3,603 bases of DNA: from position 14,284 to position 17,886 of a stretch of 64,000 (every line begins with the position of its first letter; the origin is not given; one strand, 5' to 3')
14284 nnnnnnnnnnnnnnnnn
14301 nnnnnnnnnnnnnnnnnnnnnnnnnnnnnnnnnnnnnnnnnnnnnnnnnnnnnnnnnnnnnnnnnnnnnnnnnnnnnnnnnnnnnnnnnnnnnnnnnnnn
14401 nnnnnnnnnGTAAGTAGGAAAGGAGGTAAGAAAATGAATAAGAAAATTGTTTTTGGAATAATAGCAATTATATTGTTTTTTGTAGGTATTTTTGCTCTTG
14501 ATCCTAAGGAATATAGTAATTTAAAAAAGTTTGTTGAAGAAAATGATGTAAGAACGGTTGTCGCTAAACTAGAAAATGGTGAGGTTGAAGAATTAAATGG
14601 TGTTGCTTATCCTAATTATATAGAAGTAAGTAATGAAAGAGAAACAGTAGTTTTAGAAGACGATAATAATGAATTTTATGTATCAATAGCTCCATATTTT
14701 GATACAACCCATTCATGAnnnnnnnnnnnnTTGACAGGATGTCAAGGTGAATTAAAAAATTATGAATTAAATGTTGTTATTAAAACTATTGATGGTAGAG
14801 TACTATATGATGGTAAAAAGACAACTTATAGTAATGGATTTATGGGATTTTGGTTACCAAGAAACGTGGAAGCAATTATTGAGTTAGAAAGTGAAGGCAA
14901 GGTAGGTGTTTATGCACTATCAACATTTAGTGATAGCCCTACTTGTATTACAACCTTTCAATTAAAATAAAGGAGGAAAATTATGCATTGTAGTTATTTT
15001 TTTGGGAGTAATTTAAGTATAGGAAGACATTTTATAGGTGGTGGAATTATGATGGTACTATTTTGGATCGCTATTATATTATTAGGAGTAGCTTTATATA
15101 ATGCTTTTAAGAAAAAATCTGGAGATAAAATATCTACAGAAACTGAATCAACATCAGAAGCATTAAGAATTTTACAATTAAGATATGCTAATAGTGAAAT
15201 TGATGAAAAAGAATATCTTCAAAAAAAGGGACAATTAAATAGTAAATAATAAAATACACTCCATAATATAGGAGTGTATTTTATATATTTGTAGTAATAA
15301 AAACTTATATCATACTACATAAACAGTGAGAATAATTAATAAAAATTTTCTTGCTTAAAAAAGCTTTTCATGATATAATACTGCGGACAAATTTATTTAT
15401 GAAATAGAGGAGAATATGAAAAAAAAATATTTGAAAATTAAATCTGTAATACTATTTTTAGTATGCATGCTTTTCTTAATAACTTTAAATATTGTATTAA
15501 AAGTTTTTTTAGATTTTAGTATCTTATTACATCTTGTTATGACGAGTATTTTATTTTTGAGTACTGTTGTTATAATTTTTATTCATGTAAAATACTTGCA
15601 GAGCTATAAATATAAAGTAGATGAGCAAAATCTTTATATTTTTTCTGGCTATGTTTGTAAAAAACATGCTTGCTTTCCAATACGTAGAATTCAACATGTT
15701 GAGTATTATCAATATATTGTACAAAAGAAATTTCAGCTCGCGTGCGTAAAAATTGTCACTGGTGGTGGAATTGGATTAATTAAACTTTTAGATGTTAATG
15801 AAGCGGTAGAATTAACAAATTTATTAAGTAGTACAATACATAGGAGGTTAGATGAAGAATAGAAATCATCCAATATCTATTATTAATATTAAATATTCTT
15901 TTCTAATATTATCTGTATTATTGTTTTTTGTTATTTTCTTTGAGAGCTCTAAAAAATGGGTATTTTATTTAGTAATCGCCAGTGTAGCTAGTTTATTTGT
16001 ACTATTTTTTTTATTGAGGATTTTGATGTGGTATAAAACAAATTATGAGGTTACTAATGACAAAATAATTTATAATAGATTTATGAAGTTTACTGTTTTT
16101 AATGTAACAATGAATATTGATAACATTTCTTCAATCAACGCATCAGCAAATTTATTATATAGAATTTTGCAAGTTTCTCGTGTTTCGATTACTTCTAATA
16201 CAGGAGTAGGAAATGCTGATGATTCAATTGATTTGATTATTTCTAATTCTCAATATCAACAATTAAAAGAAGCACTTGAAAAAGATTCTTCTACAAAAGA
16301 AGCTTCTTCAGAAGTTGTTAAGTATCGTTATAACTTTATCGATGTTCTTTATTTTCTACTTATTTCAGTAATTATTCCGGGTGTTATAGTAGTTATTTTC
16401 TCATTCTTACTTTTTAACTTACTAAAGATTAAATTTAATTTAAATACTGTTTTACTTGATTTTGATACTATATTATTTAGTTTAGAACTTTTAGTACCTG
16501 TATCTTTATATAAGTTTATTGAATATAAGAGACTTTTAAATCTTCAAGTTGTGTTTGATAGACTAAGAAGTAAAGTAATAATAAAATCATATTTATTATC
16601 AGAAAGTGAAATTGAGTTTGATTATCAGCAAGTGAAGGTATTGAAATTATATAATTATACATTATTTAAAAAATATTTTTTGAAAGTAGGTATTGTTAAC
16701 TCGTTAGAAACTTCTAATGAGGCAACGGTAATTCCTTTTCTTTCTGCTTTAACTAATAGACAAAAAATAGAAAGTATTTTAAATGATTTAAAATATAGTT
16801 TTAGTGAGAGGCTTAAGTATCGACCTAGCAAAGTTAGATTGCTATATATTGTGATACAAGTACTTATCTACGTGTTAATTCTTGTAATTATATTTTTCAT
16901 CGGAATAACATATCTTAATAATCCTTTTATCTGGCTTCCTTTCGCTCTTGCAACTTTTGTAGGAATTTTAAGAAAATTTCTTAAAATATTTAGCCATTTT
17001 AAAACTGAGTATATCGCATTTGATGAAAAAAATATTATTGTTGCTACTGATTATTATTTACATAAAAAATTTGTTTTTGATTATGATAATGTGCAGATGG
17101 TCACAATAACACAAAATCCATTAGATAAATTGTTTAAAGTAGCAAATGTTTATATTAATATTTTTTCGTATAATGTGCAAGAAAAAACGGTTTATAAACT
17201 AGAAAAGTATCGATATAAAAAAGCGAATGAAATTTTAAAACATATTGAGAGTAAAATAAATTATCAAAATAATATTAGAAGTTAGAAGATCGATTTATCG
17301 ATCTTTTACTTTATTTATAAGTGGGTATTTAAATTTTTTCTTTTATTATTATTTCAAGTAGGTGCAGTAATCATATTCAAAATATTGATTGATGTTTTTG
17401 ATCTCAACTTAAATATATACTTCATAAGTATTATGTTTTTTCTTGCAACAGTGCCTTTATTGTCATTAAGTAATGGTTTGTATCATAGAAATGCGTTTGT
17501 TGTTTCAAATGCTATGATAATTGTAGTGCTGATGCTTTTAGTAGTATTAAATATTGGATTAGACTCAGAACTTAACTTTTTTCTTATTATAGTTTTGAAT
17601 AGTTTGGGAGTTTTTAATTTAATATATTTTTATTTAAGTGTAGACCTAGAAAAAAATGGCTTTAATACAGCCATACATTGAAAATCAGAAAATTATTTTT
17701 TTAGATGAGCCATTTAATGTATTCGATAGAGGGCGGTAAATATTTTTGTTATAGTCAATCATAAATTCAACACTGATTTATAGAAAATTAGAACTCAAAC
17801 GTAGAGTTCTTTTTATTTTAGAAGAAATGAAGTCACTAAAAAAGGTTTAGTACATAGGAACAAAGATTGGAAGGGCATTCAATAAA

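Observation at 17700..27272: A ~9.5 kb accessory island ending at tRNA-Gly/tRNA-Asp, made of plasmid debris and secreted or envelope proteins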

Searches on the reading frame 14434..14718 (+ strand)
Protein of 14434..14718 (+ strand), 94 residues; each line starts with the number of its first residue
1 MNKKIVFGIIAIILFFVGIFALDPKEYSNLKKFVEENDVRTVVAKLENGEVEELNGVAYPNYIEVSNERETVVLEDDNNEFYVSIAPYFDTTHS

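Call 7: search_protein_families(library=pfam, proteins=[window:14434-14718:+], max_evalue=0.1)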
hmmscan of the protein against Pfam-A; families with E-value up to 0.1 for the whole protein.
window:14434-14718:+ (94 aa): 3 families
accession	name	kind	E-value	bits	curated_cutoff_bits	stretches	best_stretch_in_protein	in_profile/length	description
PF21172.3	CueP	-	0.0001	22.4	27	1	50-93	13-55/138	Periplasmic copper-binding protein CueP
PF06480.20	FtsH_ext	-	0.062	14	25.5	0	8-87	5-75/103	FtsH Extracellular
PF11337.13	DUF3139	-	0.096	13.7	27.3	0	4-82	3-81/83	Protein of unknown function (DUF3139)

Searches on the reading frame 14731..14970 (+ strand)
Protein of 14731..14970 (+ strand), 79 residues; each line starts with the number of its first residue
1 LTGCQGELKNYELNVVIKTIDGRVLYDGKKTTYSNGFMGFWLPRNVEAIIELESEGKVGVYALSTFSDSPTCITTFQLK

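Call 7: search_protein_families(library=pfam, proteins=[window:14731-14970:+], max_evalue=0.1)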
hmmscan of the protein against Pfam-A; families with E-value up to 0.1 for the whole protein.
window:14731-14970:+ (79 aa): 2 families
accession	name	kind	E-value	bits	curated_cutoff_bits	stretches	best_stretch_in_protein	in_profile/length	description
PF21172.3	CueP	-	1.7e-25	89.7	27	1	1-77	62-138/138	Periplasmic copper-binding protein CueP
PF20033.5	DUF6438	-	0.024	15.3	30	1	2-77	8-84/116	Domain of unknown function (DUF6438)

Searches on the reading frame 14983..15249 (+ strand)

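Call 7: search_protein_families(library=pfam, proteins=[window:14983-15249:+], max_evalue=0.1)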
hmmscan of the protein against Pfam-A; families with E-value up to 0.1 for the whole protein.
window:14983-15249:+ (88 aa): 2 families
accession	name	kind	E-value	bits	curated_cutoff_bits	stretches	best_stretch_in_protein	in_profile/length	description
PF09851.14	SHOCT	-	0.0002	21.4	27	1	59-85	1-27/28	Short C-terminal domain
PF05120.17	GvpG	-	0.031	14.9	30.6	1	54-85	30-61/67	Gas vesicle protein G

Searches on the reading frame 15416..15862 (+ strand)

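Call 7: search_protein_families(library=pfam, proteins=[window:15416-15862:+], max_evalue=0.1)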
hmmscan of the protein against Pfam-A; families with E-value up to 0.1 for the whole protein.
window:15416-15862:+ (148 aa): 3 families
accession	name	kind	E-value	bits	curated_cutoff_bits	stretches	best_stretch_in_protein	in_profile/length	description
PF03703.20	bPH_2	-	2.4e-13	50.6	22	1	63-136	3-77/78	Bacterial PH domain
PF00860.26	Xan_ur_permease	-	0.0022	17.2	27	1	7-77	305-374/389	Permease family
PF06713.17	bPH_4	-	0.0025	18.3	22.9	1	65-116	2-51/74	Bacterial PH domain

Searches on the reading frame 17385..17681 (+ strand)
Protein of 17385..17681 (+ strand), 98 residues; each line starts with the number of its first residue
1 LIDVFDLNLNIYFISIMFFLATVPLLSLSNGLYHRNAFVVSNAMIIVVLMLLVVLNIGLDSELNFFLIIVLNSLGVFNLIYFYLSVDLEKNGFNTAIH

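Call 7: search_protein_families(library=pfam, proteins=[window:17385-17681:+], max_evalue=0.1)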
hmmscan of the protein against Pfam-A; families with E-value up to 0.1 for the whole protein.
window:17385-17681:+ (98 aa): 0 families

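Call 32: search_protein_families(library=phrogs, proteins=[window:17385-17681:+], max_evalue=0.1)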
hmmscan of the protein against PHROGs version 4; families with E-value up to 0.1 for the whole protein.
window:17385-17681:+ (98 aa): 0 families

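Call 88: find_encoding_contigs(protein=window:17385-17678:+, flank=10000, max_places=8)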
Protein seq(98 aa) (98 aa): no gene with exactly this product is on record in the collection.

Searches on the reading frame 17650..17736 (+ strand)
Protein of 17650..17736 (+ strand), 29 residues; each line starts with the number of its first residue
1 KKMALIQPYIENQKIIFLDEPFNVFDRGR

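Call 75: search_protein_families(library=pfam, proteins=[window:17650-17736:+], max_evalue=10)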
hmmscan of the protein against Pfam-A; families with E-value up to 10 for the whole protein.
seq(29 aa): 1 family
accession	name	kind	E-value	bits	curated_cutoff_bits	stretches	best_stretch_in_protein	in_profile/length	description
PF00005.33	ABC_tran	-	0.21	12.6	25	1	2-23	116-137/137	ABC transporter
